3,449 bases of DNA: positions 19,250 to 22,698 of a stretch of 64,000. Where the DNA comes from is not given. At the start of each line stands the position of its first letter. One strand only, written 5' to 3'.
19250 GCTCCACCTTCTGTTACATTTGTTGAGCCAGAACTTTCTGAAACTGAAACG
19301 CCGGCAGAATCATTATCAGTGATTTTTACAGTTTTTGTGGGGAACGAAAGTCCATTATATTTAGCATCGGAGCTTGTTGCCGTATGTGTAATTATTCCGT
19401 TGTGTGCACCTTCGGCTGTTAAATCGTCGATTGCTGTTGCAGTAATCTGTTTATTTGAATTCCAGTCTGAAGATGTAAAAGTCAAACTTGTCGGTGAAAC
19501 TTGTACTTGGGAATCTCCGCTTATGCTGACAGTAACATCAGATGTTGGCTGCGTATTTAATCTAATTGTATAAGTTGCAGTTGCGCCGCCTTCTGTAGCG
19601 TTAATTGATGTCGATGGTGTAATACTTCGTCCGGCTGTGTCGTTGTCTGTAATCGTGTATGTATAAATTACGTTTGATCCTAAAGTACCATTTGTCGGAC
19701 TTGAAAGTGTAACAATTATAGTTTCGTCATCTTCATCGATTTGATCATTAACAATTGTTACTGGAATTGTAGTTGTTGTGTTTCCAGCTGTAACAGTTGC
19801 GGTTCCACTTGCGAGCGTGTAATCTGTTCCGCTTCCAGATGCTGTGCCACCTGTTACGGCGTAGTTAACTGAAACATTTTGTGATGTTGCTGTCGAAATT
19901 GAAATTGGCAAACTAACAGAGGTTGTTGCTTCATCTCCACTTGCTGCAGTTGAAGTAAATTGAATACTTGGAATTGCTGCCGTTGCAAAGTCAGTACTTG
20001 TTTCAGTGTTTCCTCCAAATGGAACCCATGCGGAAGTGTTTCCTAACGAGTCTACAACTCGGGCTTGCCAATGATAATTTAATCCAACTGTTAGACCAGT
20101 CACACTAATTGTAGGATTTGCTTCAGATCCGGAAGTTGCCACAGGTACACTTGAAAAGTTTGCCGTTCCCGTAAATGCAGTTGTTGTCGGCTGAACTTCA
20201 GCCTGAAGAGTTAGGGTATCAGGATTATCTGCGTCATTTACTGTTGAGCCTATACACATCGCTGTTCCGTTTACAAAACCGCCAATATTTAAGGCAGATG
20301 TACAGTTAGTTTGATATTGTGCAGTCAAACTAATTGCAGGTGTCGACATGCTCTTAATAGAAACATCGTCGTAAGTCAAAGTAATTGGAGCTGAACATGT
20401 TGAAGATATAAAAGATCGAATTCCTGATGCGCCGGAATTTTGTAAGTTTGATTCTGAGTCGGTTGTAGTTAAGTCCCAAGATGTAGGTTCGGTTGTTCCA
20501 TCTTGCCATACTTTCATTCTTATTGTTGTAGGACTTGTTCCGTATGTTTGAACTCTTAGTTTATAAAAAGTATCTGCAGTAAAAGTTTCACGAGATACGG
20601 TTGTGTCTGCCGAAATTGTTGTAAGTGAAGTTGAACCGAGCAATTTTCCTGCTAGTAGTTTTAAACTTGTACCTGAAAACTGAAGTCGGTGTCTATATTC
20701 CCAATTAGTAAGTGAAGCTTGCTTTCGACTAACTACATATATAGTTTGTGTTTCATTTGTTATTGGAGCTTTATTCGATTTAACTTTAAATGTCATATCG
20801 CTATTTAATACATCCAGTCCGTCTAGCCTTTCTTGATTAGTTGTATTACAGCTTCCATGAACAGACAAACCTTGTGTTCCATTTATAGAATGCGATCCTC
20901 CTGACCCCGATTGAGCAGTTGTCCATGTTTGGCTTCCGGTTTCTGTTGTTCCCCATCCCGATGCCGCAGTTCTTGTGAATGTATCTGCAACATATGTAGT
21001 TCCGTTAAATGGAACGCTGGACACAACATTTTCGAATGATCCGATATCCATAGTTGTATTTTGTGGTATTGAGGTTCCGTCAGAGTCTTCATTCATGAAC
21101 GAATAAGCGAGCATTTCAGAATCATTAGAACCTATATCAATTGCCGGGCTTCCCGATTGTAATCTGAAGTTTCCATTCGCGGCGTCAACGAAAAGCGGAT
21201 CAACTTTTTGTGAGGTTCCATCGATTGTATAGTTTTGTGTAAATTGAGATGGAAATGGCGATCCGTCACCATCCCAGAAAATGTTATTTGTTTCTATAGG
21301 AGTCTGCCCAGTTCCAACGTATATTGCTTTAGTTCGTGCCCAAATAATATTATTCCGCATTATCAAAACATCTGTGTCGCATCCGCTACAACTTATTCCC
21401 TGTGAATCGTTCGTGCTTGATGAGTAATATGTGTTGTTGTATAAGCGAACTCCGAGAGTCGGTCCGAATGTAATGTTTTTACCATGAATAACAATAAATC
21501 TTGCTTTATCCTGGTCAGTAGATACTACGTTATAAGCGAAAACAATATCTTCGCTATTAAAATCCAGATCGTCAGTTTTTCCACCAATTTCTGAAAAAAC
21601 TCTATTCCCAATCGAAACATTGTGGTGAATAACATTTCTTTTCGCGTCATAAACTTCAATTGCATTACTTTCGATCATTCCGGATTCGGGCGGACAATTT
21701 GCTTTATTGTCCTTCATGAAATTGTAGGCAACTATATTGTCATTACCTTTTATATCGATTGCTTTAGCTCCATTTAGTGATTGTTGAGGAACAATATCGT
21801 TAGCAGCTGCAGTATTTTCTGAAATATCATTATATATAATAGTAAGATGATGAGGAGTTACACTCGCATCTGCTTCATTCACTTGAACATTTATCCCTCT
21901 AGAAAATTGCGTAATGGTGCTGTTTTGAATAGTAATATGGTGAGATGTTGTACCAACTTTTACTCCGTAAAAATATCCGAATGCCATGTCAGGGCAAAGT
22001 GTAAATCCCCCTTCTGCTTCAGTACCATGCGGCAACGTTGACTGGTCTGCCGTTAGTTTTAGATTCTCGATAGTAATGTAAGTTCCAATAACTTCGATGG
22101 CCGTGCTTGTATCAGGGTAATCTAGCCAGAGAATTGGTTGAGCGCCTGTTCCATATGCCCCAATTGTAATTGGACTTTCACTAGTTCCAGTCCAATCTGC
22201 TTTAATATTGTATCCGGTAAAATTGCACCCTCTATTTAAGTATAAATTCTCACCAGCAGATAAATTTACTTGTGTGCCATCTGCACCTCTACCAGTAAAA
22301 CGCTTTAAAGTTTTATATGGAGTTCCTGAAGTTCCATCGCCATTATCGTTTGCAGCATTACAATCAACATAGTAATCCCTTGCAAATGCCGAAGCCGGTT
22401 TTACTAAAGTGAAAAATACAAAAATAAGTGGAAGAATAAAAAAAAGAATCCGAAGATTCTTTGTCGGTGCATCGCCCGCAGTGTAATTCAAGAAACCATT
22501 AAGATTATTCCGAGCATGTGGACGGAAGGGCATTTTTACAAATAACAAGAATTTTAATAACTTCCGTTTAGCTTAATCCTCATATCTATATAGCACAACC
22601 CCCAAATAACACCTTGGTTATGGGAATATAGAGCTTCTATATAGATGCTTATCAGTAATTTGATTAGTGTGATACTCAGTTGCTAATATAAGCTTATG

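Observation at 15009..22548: Adjacent cohesin-anchor and dockerin-bearing giant protein: a self-contained cell-surface docking pair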

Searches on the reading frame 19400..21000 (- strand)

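Call 6: search_protein_families(library=pfam, proteins=[window:19400-21000:-], max_evalue=10)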
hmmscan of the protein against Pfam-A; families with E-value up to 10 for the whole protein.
window:19400-21000:- (533 aa): 5 families
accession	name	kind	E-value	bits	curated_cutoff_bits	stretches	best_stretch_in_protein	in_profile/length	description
PF03160.20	Calx-beta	-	9.2e-16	58.4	27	1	344-453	6-118/119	Calx-beta domain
PF24312.1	Ig-like_POM152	-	0.034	15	27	1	144-204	21-81/89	Nucleoporin POM152, Ig-like domain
PF18997.6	DUF5727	-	0.13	12.1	26.5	1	344-394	61-109/190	Domain of unknown function (DUF5727)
PF07462.16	MSP1_C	-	0.57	9.3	29.8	0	51-102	406-458/554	Merozoite surface protein 1 (MSP1) C-terminus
PF20579.4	LapA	-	1.2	10.1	27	1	463-502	8-46/99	LapA domain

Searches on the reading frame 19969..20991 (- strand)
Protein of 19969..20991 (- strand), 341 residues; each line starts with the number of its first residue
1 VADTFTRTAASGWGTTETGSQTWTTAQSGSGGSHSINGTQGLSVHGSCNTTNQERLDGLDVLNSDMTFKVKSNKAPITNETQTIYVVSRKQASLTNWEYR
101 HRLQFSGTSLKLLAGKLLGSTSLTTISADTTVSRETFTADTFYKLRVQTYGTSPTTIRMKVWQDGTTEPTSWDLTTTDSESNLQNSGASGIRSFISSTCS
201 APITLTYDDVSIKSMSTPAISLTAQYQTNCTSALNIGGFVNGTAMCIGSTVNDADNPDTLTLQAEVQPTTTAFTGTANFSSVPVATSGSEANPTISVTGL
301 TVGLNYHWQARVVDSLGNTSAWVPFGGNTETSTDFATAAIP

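Call 82: search_protein_families(library=pfam, proteins=[window:19969-20991:-], max_evalue=0.01)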
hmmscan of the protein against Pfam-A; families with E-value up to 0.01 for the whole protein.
window:19969-20991:- (341 aa): 0 families

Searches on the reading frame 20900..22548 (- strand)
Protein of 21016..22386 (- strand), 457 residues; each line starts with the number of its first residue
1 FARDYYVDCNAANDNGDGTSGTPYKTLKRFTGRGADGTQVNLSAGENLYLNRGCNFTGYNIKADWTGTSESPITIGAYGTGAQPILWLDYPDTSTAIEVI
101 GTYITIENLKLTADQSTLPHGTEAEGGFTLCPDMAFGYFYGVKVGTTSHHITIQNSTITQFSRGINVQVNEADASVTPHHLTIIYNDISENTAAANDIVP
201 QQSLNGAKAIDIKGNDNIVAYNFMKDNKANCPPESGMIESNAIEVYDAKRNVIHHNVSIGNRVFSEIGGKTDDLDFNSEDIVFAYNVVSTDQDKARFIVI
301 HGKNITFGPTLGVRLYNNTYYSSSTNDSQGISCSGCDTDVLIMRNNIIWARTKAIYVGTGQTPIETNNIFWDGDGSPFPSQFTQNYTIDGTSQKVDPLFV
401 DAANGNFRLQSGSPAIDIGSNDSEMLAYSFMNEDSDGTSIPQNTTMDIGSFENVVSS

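Call 6: search_protein_families(library=pfam, proteins=[window:20900-22548:-], max_evalue=10)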
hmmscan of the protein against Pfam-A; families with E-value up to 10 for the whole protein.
window:20900-22548:- (549 aa): 2 families
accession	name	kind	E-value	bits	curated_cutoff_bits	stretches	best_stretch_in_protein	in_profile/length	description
PF17161.10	DUF5123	-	6.1e-06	27.8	35.1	1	369-468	3-103/113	Domain of unknown function (DUF5123)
PF18033.7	SpuA_C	-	0.089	13.4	26.3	1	329-354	9-34/93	SpuA C-terminal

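Call 56: find_homologous_proteins(query=window:21016-22386:-, max_evalue=0.001)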
Query seq(457 aa) (457 aa): 61 proteins with E <= 0.001 among 6993 candidates.
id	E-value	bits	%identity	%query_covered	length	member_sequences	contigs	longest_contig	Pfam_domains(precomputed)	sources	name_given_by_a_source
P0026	1.6e-78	283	38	99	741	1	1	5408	PF24517.3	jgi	jgi:hypothetical protein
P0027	6.1e-68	248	36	98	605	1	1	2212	PF17957.8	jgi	jgi:hypothetical protein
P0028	1.6e-60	224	36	99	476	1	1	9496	-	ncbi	-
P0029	1.2e-59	221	36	99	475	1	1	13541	-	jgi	jgi:hypothetical protein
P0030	5.0e-59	219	34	100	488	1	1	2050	-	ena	-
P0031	1.2e-57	214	34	98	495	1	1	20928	-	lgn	-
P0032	4.6e-55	206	33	98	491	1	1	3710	-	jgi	jgi:hypothetical protein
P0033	1.1e-48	184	32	98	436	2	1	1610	PF13229.13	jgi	jgi:hypothetical protein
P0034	6.2e-48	182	33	98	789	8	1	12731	PF12690.14,PF02221.21,PF01835.26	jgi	jgi:hypothetical protein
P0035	9.7e-47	178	32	99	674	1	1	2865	-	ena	-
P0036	1.0e-40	158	32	98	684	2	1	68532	PF24517.3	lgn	-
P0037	1.1e-40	158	33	91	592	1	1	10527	PF24517.3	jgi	jgi:hypothetical protein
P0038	3.2e-40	157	32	98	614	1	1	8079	PF17957.8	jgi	jgi:hypothetical protein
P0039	8.7e-24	102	26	99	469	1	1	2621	PF22842.4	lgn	-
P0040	2.9e-20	91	30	98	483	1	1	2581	PF13229.13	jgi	jgi:hypothetical protein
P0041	7.7e-20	89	28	98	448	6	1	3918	PF13229.13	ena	-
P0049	1.7e-10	59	39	24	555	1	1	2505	PF13229.13,PF22842.4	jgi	jgi:parallel beta helix pectate lyase-like protein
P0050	2.9e-9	55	42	17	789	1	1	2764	PF17161.11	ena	-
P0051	9.5e-9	53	32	40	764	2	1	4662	PF13229.13,PF13385.14,PF17161.11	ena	-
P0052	1.9e-8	52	26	92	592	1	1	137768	PF13229.13,PF22842.4,PF00353.26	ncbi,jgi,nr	ncbi:MAG: right-handed parallel beta-helix repeat-containing protein [Nostoc desertorum CM1-VF14]|jg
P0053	2.2e-8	52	26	99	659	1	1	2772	PF13229.13,PF00801.27,PF22842.4,PF18911.7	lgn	-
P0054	5.0e-8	50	36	24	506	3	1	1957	PF13229.13,PF05048.20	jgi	jgi:hypothetical protein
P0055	8.1e-8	50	26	92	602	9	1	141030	PF13229.13,PF22842.4,PF00353.26,PF17161.11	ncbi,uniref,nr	ncbi:right-handed parallel beta-helix repeat-containing protein [Nostoc sp. FACHB-888]|uniref:right-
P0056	9.1e-8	50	24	99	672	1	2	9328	PF17161.11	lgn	-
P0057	3.9e-7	48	25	98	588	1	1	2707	PF13229.13,PF00028.24,PF05048.20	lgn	-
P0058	4.3e-7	47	34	31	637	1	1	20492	PF13229.13,PF07602.18,PF05048.20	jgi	jgi:parallel beta-helix repeat protein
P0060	1.1e-6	46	42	18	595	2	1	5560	PF13229.13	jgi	-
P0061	1.8e-6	45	36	24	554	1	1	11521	PF13229.13,PF22842.4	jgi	jgi:hypothetical protein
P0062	5.1e-6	44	50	14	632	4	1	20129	PF13229.13,PF07602.18,PF24517.3,PF22842.4,PF00041.28,PF05048.20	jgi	jgi:hypothetical protein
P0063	5.2e-6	44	38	23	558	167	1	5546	PF13229.13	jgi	jgi:parallel beta-helix repeat protein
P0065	7.7e-6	43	33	31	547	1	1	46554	PF13229.13,PF07602.18,PF22842.4,PF05048.20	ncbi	-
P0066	9.3e-6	43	37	23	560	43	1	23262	PF13229.13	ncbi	-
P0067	2.5e-5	42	24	99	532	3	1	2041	PF13229.13,PF18962.8,PF13860.13,PF05048.20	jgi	jgi:parallel beta-helix repeat protein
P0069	3.0e-5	41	37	23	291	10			PF13229.13,PF22842.4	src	-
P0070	3.3e-5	41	38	18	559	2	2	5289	PF13229.13,PF17161.11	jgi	-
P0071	4.4e-5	41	37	23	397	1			PF13229.13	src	-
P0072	5.1e-5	41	48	9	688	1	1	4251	PF13229.13,PF17161.11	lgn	-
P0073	6.4e-5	40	40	19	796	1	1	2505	PF13229.13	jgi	jgi:hypothetical protein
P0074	6.8e-5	40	40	18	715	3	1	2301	PF16318.12,PF13229.13,PF22842.4,PF05048.20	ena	-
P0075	7.5e-5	40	28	34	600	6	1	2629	PF13229.13,PF05048.20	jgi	jgi:hypothetical protein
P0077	1.2e-4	39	37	15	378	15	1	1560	PF13229.13,PF22842.4,PF05048.20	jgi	jgi:hypothetical protein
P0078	1.2e-4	39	41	18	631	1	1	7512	PF13229.13,PF01835.26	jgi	jgi:hypothetical protein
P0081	2.4e-4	38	39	18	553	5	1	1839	PF13229.13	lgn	-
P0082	3.5e-4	38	36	18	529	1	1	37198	PF13229.13,PF05048.20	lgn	-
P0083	3.8e-4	38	72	5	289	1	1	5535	PF17161.11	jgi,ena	-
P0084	5.2e-4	37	64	6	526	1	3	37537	PF13229.13,PF17161.11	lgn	-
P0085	8.3e-4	37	32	25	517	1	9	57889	PF13229.13,PF05048.20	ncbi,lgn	-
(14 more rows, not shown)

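Call 67: predict_structure(alignment_id=A4)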
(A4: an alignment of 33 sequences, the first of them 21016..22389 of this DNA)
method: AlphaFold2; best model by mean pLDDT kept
length: 458 residues; sequences in the alignment: 33
mean_pLDDT: 89.3   pTM: 0.92
mean pLDDT of the five models: 89.3, 89.3, 88.7, 88.5, 88.0
residues with pLDDT >= 90: 328; 70-90: 75; 50-70: 45; < 50: 10
segments of 3 or more residues with pLDDT < 50: 198-203, 234-236
pLDDT, mean of each block of 10 residues (from residue 1): 91 94 96 80 97 96 96 98 96 87 98 83 56 70 97 98 95 92 98 68 69 97 94 58 95 98 96 92 98 94 92 97 91 95 97 89 91 74 76 95 96 96 74 92 92 82
secondary structure, 60 per line:
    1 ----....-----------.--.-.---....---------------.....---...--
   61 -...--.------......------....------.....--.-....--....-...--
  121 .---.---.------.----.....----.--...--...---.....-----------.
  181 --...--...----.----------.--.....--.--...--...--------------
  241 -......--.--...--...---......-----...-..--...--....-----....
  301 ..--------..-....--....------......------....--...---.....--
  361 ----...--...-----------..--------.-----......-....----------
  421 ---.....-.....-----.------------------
elements in order: E5-8 H29-32 E48-52 E56-58 E62-64 E74-79 E86-89 E96-100 E105-108 E111-114 E141-145 E153-155 E158-160 E164-168 E183-185 E188-190 E209-213 E219-221 E224-226 E242-247 E253-255 E258-260 E264-269 E283-285 E288-291 E297-302 E314-317 E320-323 E330-335 E342-345 E348-350 E354-358 E365-367 E370-372 E400-402 E407-410 H424-428 H430-433

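Call 70: fold_search(model_id=the predicted structure, library=pdb)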
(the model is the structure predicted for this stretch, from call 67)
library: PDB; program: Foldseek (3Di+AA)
matches with E <= 10: 473; with E <= 0.001: 76
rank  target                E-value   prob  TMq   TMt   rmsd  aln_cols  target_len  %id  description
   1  7v6i_A                1.5e-13  1.00  0.56  0.45   8.0       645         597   17  Crystal structure of lacto-N-biosidase BsaX from Bifidobacterium saguini, lacto-N-biose complex (released 2022-02-09)
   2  5gqc_A                9.6e-13  1.00  0.57  0.47   8.0       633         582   17  Crystal structure of lacto-N-biosidase LnbX from Bifidobacterium longum subsp. longum, ligand-free form (released 2017-04-19)
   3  5gqc_D                1.1e-12  1.00  0.56  0.47   7.8       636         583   17  Crystal structure of lacto-N-biosidase LnbX from Bifidobacterium longum subsp. longum, ligand-free form (released 2017-04-19)
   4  7v6m_A                2.4e-12  1.00  0.51  0.43   9.5       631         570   15  Crystal structure of lacto-N-biosidase TnX from Tynzenella nexilis, lacto-N-biose complex (released 2022-02-09)
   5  6kqs_A                1.3e-09  1.00  0.55  0.41   8.0       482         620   16  Crystal Structure of GH136 lacto-N-biosidase from Eubacterium ramulus - selenomethionine derivative (released 2020-06-10)
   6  1ru4                  4.5e-09  1.00  0.58  0.66   6.5       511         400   16  Crystal structure of pectate lyase Pel9A (released 2004-04-13)
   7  6kqt_A                5.2e-09  1.00  0.55  0.42   8.4       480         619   16  Crystal Structure of GH136 lacto-N-biosidase from Eubacterium ramulus - native protein (released 2020-06-10)
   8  6kfn                  1.5e-07  1.00  0.41  0.60   6.9       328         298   17  Crystal structure of alginate lyase from Paenibacillus sp. str. FPU-7 (released 2019-10-30)
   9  5olq_A                3.2e-07  1.00  0.46  0.49   8.1       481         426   12  Rhamnogalacturonan lyase (released 2017-11-29)
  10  5olr_A                4.2e-07  1.00  0.43  0.46   9.6       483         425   12  Rhamnogalacturonan lyase (released 2017-11-29)
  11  5olr_C                1.0e-06  1.00  0.45  0.47   8.6       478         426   12  Rhamnogalacturonan lyase (released 2017-11-29)
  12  5olq_C                1.6e-06  1.00  0.45  0.47   7.7       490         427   12  Rhamnogalacturonan lyase (released 2017-11-29)
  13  7o78_A                3.7e-06  1.00  0.40  0.38  11.2       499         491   11  Structure of the PL6 family chondroitinase B from Pseudopedobacter saltans, Pedsa3807 (released 2021-07-28)
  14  8bwk_D                8.1e-06  1.00  0.37  0.26  10.2       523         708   11  Metagenomic derived PL6 alginate lyase (released 2023-12-20)
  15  7o7a_B                8.5e-06  1.00  0.40  0.43   8.3       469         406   12  Structure of the PL6 family alginate lyase Pedsa0632 from Pseudopedobacter saltans (released 2021-07-28)
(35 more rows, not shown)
